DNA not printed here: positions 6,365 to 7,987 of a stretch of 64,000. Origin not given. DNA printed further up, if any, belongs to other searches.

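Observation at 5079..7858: Lower-GC island with an intact ISL3 transposase and six copies of a 15-bp motif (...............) instead of canonical IS ends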

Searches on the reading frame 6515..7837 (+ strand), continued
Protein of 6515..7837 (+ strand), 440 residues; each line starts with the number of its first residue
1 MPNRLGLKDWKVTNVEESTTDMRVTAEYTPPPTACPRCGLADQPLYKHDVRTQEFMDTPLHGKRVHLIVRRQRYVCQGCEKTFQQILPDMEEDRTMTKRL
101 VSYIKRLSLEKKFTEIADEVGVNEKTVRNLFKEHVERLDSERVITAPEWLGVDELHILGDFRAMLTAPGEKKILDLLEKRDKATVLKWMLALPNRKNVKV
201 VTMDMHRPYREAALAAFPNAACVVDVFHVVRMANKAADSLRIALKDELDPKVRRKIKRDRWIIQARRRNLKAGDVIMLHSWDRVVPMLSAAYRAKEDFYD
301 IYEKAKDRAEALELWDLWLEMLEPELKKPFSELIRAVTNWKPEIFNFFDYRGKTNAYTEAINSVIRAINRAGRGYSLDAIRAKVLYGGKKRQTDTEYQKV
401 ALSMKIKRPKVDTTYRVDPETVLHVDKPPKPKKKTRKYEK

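Call 38: search_protein_families(library=phrogs, proteins=[window:6515-7837:+], max_evalue=0.001)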
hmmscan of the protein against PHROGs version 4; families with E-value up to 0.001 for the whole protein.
window:6515-7837:+ (440 aa): 1 family
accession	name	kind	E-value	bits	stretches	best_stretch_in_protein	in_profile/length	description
phrog_5749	-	integration and excision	3e-117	392.7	1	5-426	8-418/421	transposase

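Call 39: search_dna_similar(query=window:6515-7837:+, collection=phages, mode=protein, max_rows=25)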
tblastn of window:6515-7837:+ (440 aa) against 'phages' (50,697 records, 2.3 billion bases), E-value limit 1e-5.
Records with a match: 50; places in all: 51; records where one place covers at least 80% of the query: 33.
Best place of each record, by identity: <60% 50.
By first word of the organism name: Vibrio 20; Burkholderia 4; Bacillus 4; Streptococcus 4; Enterococcus 3; Clostridium 2; Bacteriophage 2; Ralstonia 2; Staphylococcus 2; Escherichia 1; and 6 more.
By host as written in the record: - 23; Enterococcus faecalis 3; Vibrio parahaemolyticus VPAHPND 2; Clostridium difficile 2; Staphylococcus aureus 2; Pseudomonas aeruginosa PA14 1; Lysinibacillus sphaericus C3-41 1; Vibrio alginolyticus 1; and 15 more.
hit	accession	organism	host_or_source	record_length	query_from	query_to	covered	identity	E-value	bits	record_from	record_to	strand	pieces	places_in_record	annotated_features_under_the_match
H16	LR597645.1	Escherichia phage Fraca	-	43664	5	424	95%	35.8%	5e-66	234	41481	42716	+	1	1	protein with HNH endonuclease domain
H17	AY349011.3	Burkholderia phage Bcep22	-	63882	1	402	91%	36.6%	1e-73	256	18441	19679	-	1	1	ISL3 family transposase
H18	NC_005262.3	Burkholderia phage Bcep22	-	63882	1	402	91%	36.6%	1e-73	256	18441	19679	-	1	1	transposase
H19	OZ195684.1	Vibrio phage K256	Seawater and oysters mix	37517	5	424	95%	34.7%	2e-62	224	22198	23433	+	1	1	transposase | DNA methyltransferase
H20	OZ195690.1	Vibrio phage K257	Seawater and oysters mix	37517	5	424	95%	34.7%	2e-62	224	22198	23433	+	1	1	transposase | DNA methyltransferase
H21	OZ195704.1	Vibrio phage K234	Seawater and oysters mix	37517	5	424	95%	34.7%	2e-62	224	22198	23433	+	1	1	transposase | DNA methyltransferase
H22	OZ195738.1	Vibrio phage K252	Seawater and oysters mix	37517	5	424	95%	34.7%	2e-62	224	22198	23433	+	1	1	transposase | DNA methyltransferase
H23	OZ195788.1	Vibrio phage K281 g1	Seawater and oysters mix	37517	5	424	95%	34.7%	2e-62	224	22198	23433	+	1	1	transposase | DNA methyltransferase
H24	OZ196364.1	Vibrio phage K348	Seawater and oysters mix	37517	5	424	95%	34.7%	2e-62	224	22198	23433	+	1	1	transposase | DNA methyltransferase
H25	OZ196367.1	Vibrio phage K346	Seawater and oysters mix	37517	5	424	95%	34.7%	2e-62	224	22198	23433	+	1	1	transposase | DNA methyltransferase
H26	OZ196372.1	Vibrio phage K331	Seawater and oysters mix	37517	5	424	95%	34.7%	2e-62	224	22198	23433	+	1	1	transposase | DNA methyltransferase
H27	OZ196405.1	Vibrio phage K349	Seawater and oysters mix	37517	5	424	95%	34.7%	2e-62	224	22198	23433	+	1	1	transposase | DNA methyltransferase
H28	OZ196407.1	Vibrio phage K347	Seawater and oysters mix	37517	5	424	95%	34.7%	2e-62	224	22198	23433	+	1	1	transposase | DNA methyltransferase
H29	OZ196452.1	Vibrio phage K332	Seawater and oysters mix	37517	5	424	95%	34.7%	2e-62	224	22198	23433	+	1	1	transposase | DNA methyltransferase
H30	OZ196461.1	Vibrio phage K235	Seawater and oysters mix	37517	5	424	95%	34.7%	2e-62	224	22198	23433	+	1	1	transposase | DNA methyltransferase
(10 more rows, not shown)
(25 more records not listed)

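Call 50: get_annotated_region(hit=H4, flank=3500)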
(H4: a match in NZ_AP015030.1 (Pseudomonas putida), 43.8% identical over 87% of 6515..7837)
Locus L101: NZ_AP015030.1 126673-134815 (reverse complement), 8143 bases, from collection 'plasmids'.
description: Pseudomonas putida strain KF715 plasmid pKF715A, complete sequence
organism: Pseudomonas putida (NCBI taxid 303)
taxonomy: Bacteria; Pseudomonadota; Gammaproteobacteria; Pseudomonadales; Pseudomonadaceae; Pseudomonas; Pseudomonas putida
host: -; source: -; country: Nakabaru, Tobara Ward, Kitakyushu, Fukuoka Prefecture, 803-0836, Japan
typing (MOB-suite, as given by PLSDB): conjugative; replicon IncP; relaxase MOBF,MOBH; mating-pair formation MPF_T
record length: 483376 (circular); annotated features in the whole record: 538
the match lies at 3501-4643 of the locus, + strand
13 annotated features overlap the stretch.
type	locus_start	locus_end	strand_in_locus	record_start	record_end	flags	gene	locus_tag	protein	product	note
CDS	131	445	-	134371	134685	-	-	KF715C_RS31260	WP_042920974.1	hypothetical protein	-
CDS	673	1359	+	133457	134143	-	-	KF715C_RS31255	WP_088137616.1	hypothetical protein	-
CDS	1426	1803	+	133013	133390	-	-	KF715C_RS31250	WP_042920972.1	hypothetical protein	-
CDS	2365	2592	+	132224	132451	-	-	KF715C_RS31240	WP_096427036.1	hypothetical protein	-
CDS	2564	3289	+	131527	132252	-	-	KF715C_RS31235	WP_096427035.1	nucleotidyl transferase AbiEii/AbiGii toxin family protein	-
CDS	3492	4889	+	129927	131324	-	-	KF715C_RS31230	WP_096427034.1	ISL3 family transposase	-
CDS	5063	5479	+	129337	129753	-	-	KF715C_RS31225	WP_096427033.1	hypothetical protein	-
CDS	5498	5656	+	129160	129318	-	-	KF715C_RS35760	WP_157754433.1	hypothetical protein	-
CDS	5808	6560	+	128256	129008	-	-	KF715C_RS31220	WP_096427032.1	hypothetical protein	-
CDS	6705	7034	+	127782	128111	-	-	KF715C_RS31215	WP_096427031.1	hypothetical protein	-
CDS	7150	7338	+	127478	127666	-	-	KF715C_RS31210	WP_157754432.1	hypothetical protein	-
CDS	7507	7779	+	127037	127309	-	-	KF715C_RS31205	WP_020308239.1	hypothetical protein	-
CDS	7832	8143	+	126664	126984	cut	-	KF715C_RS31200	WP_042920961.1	hypothetical protein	-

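Call 67: search_protein_families(library=padloc, proteins=[window:6515-7837:+], max_evalue=0.01)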
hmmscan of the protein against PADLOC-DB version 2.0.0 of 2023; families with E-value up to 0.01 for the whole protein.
window:6515-7837:+ (440 aa): 0 families

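Call 78: find_encoding_contigs(protein=P0019, flank=7000, max_places=3)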
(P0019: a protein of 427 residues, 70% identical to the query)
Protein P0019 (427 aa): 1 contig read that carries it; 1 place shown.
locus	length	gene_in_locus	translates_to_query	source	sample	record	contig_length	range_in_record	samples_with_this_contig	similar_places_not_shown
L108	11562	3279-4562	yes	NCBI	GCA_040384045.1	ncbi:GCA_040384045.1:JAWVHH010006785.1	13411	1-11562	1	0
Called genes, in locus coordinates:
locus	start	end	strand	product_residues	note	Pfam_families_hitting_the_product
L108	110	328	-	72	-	-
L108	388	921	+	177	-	-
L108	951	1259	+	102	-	-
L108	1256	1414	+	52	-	-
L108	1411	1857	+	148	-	-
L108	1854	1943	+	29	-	-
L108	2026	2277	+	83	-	-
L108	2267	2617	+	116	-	-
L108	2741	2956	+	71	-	-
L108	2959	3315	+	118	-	-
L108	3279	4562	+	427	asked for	PF14690:Zn_ribbon_ISL3, PF13542:HTH_Tnp_ISL3 (weak), PF01610:DDE_Tnp_ISL3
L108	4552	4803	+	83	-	-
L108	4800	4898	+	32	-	-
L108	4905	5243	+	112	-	-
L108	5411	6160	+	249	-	PF25283:DUF7873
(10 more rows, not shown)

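Call 79: list_cluster_members(proteins=[P0008, P0019, P0010, P0132])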
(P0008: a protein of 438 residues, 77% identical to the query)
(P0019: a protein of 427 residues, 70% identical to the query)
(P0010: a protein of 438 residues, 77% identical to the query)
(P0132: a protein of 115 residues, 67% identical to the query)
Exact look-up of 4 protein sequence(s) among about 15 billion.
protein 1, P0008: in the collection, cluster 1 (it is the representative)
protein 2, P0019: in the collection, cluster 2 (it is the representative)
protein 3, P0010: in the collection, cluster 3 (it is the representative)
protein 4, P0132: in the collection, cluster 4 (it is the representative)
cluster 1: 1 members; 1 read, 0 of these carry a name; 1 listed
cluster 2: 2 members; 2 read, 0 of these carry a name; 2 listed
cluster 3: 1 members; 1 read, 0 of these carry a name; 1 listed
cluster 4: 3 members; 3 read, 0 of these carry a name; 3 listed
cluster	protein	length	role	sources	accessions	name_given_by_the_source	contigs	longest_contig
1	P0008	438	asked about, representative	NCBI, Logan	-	-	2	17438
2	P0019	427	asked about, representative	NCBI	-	-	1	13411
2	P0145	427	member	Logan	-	-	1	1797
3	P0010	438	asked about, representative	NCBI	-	-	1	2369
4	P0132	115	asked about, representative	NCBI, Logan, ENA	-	-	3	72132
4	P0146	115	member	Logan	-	-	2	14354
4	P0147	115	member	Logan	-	-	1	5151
